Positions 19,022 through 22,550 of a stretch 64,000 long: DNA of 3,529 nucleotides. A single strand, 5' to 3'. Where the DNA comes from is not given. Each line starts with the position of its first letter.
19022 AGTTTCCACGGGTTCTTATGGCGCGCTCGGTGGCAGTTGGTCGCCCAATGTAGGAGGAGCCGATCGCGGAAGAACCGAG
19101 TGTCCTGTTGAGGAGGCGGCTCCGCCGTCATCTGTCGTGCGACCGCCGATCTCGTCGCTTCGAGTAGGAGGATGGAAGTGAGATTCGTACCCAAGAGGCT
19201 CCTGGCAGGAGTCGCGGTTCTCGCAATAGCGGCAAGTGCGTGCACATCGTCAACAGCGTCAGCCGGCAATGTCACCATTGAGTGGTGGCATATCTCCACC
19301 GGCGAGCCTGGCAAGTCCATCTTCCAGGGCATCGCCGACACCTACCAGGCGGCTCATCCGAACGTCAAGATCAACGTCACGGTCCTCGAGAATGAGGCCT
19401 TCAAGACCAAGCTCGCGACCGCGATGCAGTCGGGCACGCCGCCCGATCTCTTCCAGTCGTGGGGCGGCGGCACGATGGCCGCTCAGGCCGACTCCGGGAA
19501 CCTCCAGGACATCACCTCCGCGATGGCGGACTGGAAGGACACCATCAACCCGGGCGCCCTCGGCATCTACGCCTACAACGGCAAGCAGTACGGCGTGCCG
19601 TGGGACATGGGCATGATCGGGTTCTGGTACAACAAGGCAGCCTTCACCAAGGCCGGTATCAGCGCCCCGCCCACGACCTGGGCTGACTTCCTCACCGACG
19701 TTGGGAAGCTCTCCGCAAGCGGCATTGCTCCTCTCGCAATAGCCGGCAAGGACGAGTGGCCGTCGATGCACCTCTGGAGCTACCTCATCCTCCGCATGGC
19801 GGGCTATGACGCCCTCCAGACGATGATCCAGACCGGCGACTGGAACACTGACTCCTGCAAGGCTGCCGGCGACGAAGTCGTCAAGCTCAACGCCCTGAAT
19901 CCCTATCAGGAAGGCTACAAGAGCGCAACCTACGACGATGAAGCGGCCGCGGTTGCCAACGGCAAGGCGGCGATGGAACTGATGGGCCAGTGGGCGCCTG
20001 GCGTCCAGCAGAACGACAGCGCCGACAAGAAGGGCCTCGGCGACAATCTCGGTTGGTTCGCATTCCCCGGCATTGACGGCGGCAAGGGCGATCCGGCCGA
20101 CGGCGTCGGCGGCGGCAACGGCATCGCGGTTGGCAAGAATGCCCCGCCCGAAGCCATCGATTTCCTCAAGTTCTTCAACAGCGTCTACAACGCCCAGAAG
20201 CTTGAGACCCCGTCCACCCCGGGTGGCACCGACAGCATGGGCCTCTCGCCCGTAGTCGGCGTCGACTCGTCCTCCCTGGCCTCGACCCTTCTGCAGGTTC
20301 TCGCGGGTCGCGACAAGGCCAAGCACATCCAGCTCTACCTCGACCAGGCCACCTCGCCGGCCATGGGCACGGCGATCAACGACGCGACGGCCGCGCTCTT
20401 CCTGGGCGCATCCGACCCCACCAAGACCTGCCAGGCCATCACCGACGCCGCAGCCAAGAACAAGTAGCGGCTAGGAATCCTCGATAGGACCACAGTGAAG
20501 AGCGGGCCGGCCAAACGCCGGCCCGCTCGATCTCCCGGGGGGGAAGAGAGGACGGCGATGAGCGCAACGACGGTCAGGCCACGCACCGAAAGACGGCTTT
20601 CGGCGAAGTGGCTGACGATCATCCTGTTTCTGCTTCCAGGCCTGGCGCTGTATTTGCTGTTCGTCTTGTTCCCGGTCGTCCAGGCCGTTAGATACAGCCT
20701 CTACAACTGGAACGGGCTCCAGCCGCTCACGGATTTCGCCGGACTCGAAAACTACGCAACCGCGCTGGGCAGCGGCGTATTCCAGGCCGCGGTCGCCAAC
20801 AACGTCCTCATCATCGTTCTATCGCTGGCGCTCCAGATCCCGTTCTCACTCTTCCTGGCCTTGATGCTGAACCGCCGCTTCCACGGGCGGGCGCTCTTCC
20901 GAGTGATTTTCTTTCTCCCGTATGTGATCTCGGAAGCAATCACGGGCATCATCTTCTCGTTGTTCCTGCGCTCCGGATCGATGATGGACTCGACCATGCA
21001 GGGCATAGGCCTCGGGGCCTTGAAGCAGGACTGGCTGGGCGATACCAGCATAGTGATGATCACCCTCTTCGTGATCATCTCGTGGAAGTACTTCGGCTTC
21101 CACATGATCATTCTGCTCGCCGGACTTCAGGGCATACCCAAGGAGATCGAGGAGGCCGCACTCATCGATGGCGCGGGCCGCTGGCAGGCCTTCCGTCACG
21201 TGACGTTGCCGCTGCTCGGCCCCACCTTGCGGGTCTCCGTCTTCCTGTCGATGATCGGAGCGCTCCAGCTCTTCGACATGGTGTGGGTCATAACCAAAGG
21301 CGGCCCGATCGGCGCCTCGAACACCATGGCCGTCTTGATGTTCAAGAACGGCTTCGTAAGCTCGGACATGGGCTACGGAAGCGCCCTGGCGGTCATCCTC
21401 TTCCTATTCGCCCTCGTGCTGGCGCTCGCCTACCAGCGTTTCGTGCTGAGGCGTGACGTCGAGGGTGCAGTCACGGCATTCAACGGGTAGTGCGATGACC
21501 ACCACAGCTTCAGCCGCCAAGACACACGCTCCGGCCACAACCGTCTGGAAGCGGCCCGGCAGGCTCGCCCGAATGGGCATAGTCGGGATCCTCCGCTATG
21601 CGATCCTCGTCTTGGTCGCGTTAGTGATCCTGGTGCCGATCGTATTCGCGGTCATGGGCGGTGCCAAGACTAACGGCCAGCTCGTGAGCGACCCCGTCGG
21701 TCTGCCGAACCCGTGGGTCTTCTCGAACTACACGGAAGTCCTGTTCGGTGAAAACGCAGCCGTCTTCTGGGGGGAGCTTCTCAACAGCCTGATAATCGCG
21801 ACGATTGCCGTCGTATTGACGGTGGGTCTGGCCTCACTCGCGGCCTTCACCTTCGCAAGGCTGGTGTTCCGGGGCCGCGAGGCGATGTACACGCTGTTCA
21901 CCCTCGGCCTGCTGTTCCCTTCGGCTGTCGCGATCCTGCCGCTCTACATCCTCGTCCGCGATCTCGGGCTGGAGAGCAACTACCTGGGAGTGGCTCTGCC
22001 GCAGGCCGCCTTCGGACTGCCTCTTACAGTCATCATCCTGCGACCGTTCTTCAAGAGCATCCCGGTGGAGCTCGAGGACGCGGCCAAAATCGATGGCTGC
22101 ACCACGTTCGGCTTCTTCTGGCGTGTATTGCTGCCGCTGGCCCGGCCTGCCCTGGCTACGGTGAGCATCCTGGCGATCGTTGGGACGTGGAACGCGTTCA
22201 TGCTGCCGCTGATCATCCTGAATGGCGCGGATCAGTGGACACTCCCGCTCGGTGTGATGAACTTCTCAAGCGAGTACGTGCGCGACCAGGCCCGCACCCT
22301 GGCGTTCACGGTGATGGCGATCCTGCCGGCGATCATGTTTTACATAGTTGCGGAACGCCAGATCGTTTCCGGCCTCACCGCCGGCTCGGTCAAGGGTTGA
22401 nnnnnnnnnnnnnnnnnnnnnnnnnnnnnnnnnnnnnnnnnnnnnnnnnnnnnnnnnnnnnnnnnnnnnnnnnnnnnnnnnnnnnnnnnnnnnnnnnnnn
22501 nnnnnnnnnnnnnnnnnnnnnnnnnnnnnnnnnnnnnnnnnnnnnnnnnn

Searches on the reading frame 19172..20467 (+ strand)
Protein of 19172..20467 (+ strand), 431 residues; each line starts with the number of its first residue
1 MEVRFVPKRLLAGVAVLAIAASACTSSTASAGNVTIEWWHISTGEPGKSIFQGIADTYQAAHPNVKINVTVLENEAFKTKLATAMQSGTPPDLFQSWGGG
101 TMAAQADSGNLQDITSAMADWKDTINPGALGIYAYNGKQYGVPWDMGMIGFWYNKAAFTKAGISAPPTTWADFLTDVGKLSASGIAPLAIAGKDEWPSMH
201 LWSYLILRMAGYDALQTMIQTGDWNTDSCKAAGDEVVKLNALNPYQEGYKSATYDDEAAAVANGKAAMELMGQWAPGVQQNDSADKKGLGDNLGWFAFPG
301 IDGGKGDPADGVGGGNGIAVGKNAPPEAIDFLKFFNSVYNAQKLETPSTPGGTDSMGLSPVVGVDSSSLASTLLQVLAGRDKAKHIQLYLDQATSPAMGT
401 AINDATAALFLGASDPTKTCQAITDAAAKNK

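Call 51: search_protein_families(library=pfam, proteins=[window:19172-20467:+], max_evalue=0.0001)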
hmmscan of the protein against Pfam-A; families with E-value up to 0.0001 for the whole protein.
window:19172-20467:+ (431 aa): 1 family
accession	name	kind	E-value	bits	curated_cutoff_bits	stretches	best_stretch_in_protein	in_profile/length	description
PF01547.30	SBP_bac_1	-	6.4e-41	141.7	26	1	48-337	7-302/307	Bacterial extracellular solute-binding protein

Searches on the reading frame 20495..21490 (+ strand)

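Call 51: search_protein_families(library=pfam, proteins=[window:20495-21490:+], max_evalue=0.0001)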
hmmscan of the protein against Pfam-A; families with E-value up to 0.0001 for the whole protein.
window:20495-21490:+ (331 aa): 1 family
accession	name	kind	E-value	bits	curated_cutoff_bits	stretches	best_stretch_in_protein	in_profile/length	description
PF00528.27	BPD_transp_1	-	5.6e-16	59.2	26.4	1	115-319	2-181/184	Binding-protein-dependent transport system inner membrane component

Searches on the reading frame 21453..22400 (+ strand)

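Call 51: search_protein_families(library=pfam, proteins=[window:21453-22400:+], max_evalue=0.0001)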
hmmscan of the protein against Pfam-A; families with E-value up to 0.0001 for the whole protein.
window:21453-22400:+ (315 aa): 1 family
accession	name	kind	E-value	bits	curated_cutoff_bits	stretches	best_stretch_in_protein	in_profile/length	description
PF00528.27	BPD_transp_1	-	5.4e-17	62.6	26.4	1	126-300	4-175/184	Binding-protein-dependent transport system inner membrane component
